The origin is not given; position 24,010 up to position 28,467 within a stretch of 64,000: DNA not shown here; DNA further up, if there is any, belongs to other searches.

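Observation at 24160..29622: Low-GC island carrying a coupled AAA_14/DUF4143 ATPase and a 1385-aa NACHT-like NTPase with a C-terminal nuclease-like motif: candidate undescribed defense or sensing system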

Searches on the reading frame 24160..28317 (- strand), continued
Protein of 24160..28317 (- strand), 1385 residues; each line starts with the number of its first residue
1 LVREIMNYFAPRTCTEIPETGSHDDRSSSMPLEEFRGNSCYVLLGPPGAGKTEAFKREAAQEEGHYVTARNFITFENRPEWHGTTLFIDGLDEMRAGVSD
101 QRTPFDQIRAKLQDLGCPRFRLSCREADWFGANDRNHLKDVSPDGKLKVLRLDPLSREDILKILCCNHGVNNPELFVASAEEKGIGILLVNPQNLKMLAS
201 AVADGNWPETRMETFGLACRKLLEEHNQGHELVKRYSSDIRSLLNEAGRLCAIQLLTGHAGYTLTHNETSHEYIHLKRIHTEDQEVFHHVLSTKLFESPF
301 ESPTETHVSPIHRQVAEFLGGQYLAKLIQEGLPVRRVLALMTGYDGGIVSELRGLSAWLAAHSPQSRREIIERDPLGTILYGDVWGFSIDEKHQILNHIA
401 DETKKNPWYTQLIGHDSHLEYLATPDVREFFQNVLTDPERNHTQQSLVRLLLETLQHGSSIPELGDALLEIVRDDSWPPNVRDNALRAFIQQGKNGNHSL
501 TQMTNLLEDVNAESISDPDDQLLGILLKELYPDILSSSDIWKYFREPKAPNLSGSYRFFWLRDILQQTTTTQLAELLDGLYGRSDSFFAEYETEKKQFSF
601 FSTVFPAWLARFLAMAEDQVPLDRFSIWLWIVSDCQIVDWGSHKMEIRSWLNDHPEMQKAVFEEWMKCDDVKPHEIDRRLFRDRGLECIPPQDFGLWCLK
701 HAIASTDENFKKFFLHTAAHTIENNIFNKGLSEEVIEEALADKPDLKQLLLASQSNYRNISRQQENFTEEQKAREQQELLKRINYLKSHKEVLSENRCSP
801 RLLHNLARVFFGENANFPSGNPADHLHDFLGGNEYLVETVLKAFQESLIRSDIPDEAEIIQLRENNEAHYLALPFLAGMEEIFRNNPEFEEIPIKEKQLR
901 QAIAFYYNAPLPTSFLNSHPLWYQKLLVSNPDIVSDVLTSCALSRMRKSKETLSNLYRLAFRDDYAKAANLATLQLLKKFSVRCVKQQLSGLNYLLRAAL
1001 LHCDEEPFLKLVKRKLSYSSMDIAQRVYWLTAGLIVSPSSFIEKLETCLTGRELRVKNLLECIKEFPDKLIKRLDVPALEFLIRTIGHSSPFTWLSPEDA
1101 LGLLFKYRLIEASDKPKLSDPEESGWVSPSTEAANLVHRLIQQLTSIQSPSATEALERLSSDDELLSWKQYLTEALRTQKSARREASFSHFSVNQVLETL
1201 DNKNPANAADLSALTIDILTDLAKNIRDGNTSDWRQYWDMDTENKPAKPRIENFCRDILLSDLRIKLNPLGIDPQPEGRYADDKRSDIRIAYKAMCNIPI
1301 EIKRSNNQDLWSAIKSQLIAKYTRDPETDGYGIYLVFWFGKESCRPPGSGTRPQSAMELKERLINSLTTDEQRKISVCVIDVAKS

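Call 80: search_protein_families(library=pfam, proteins=[L090:3121-4587:+, L090:5022-8855:+, L088:1891-4599:+], max_evalue=0.01)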
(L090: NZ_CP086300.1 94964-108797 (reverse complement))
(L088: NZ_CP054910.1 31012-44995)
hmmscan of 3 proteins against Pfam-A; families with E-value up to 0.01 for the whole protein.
L090:3121-4587:+ (488 aa): 2 families
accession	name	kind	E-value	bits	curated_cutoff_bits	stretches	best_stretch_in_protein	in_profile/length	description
PF13749.12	HATPase_c_4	-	8.3e-23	80.6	26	1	321-402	1-86/89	Putative ATP-dependent DNA helicase recG C-terminal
PF04326.19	SLFN_AlbA_2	-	1.7e-19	70.9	25.3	1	23-144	1-117/118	Schlafen, AlbA_2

L090:5022-8855:+ (1277 aa): 0 families

L088:1891-4599:+ (902 aa): 2 families
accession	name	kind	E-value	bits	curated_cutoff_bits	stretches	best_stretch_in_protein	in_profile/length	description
PF02463.25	SMC_N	-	5.7e-08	32.9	40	1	537-849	108-213/220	RecF/RecN/SMC N terminal domain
PF13555.12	AAA_29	-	0.0031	17.7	27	1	300-337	12-50/61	P-loop containing region of AAA domain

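Call 84: search_protein_families(library=pfam, alignment_id=A4, max_evalue=0.00001)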
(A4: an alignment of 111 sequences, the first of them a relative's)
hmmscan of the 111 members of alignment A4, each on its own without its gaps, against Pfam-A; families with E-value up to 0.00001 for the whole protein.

A. member 1, L004:14114-14755:+ (214 aa): 1 family
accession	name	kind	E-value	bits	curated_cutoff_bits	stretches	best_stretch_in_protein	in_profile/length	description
PF01288.25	HPPK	-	2.9e-42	144.2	25.7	1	54-180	1-116/116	7,8-dihydro-6-hydroxymethylpterin-pyrophosphokinase (HPPK)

B. families by the number of members that match (of 111 scanned): 82 families (the first 25 are shown)
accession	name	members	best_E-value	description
PF00903.31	Glyoxalase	6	5.8e-11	Glyoxalase/Bleomycin resistance protein/Dioxygenase superfamily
PF05818.17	TraT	3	2.9e-74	Enterobacterial TraT complement resistance protein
PF00293.34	NUDIX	3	3.8e-15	NUDIX domain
PF00034.26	Cytochrom_C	3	5.5e-12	Cytochrome c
PF13442.11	Cytochrome_CBB3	3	6.3e-09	Cytochrome C oxidase, cbb3-type, subunit III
PF03136.20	Pup_ligase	2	6.3e-141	Pup-ligase protein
PF02653.21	BPD_transp_2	2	2.2e-28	Branched-chain amino acid transport system / permease component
PF13173.12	AAA_14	2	7.4e-26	AAA domain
PF01451.26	LMWPc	2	1.3e-20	Low molecular weight phosphotyrosine protein phosphatase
PF01850.27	PIN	2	8.1e-20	PIN domain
PF02661.23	Fic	2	1.1e-17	Fic/DOC family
PF20409.4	SnoaL_5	2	2.1e-16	SnoaL-like domain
PF08269.17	dCache_2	2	1.2e-15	Cache domain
PF17200.10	sCache_2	2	1.1e-12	Single Cache domain 2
PF01564.23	Spermine_synth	2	1.2e-11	Spermine/spermidine synthase domain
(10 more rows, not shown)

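Call 85: search_protein_families(library=padloc, alignment_id=A4, max_evalue=1e-10)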
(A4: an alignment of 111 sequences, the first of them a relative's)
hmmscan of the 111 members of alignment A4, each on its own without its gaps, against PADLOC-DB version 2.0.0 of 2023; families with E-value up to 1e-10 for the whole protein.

A. member 1, L004:14114-14755:+ (214 aa): 0 families

B. families by the number of members that match (of 111 scanned): 88 families (the first 25 are shown)
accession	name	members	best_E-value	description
PDLC03963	SoFic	2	4.6e-33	-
PDLC04836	PDC-S04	2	2.2e-23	-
PDLC04837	PDC-S04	2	2.3e-20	-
PDLC03026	MTase_I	1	1.9e-196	Type I methyltransferase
PDLC03325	MTase_II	1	6e-138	Type II methyltransferase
PDLC03021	MTase_I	1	7.7e-90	Type I methyltransferase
PDLC04790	PDC-S01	1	2.4e-86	-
PDLC04134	mad2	1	2.4e-56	mads_2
PDLC03025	MTase_I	1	1.4e-53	Type I methyltransferase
PDLC04995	PDC-S32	1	4.1e-47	-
PDLC04163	HEC-09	1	3.7e-43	-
PDLC03036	MTase_I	1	1.1e-37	Type I methyltransferase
PDLC03027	MTase_I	1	1.1e-37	Type I methyltransferase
PDLC03035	MTase_I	1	1.9e-37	Type I methyltransferase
PDLC04606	PDC-M37B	1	5.2e-36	-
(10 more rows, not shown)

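Call 102: search_protein_families(library=pfam, proteins=[L007:14524-15261:-, L007:18954-19517:-, L007:15397-16764:-, L007:20046-21722:-, L007:17413-18864:+], max_evalue=0.001)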
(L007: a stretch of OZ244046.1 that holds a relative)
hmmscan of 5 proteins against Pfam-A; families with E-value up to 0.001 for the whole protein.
L007:14524-15261:- (245 aa): 1 family
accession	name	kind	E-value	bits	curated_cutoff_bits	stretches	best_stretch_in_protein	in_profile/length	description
PF01936.24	NYN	-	1.3e-06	29.4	24.2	1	39-214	1-138/145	NYN domain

L007:18954-19517:- (187 aa): 0 families

L007:15397-16764:- (455 aa): 1 family
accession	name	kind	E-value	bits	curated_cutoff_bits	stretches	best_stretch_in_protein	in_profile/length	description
PF13609.12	Porin_4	-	5.7e-21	76.1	27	1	28-425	11-309/310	Gram-negative porin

L007:20046-21722:- (558 aa): 2 families
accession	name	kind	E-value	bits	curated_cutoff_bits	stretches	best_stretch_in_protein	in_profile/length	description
PF11651.14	P22_CoatProtein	-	3e-12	46.5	24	1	423-506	267-348/423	P22 coat protein - gene protein 5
PF23911.1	DUF7253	-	0.00015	22.5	25.1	1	45-127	13-96/110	Domain of unknown function (DUF7253)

L007:17413-18864:+ (483 aa): 1 family
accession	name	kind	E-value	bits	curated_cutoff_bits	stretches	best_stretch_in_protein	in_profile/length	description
PF13609.12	Porin_4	-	1e-20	75.2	27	1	52-453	11-309/310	Gram-negative porin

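Call 104: find_related_loci(query=A1, collection=viral_contigs, flank=8000)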
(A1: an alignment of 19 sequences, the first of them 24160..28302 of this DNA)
Query A1 (1380 aa) in viral_contigs; peptide patterns used: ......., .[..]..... (x = any residue, [..] = any of these).
35 stretches matched a pattern; 2 encode a relative of the query (tblastn E <= 1e-3); 2 distinct loci.
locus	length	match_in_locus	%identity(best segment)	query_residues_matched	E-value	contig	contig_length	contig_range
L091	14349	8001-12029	33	1-1380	0e+0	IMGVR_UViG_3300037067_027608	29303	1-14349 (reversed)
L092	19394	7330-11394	29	2-1380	8e-149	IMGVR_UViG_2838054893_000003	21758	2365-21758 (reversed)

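Call 110: search_protein_families(library=pfam, proteins=[L091:382-1047:+, L091:1236-3350:+, L091:3426-4370:+, L091:4604-5152:-, L091:5168-5737:-, L091:12645-13124:+, L091:13858-14349:-, L091:6735-7994:+], max_evalue=0.001)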
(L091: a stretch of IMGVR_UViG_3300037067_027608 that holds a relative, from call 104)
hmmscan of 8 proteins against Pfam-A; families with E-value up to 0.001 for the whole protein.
L091:382-1047:+ (221 aa): 1 family
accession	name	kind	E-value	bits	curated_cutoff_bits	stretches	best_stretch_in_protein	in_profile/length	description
PF20289.3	MComp1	-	4.2e-13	49.4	27.3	1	51-124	19-88/99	ABC-three component (ABC-3C) system Middle Component 1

L091:1236-3350:+ (704 aa): 2 families
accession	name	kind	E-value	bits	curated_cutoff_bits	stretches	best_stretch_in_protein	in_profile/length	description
PF02463.25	SMC_N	-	1.5e-10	41.3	40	1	470-679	135-204/220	RecF/RecN/SMC N terminal domain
PF13304.12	AAA_21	-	0.00041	20.9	27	0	594-672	221-298/304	AAA domain, putative AbiEii toxin, Type IV TA system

L091:3426-4370:+ (314 aa): 0 families

L091:4604-5152:- (182 aa): 1 family
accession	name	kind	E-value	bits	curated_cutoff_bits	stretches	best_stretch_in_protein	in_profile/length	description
PF05155.20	G2P_X_C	-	3.4e-05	24.8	25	1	122-156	21-55/88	Replication-associated protein G2P C-terminal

L091:5168-5737:- (189 aa): 0 families

L091:12645-13124:+ (159 aa): 1 family
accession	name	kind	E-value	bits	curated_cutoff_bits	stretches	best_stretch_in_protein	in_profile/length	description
PF07603.17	Lcl_C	-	1.5e-10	41.8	34.9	1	77-157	20-117/117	Lcl C-terminal domain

L091:13858-14349:- (163 aa): 1 family
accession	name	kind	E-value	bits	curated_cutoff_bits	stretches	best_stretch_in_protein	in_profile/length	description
PF02899.23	Phage_int_SAM_1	-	1.9e-07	31.7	22.3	1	40-105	16-80/83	Phage integrase, N-terminal SAM-like domain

L091:6735-7994:+ (419 aa): 4 families
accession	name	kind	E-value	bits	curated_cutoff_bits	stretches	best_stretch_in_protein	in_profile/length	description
PF13635.12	DUF4143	-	5.4e-26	91.7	28.1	1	218-374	1-159/160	Domain of unknown function (DUF4143)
PF13173.12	AAA_14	-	4.4e-20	72.4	27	1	22-174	4-128/129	AAA domain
PF13401.12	AAA_22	-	3.9e-05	24.4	27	1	24-145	9-124/130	AAA domain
PF13191.12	AAA_16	-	0.00078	20.4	32.6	0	23-114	27-142/167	AAA ATPase domain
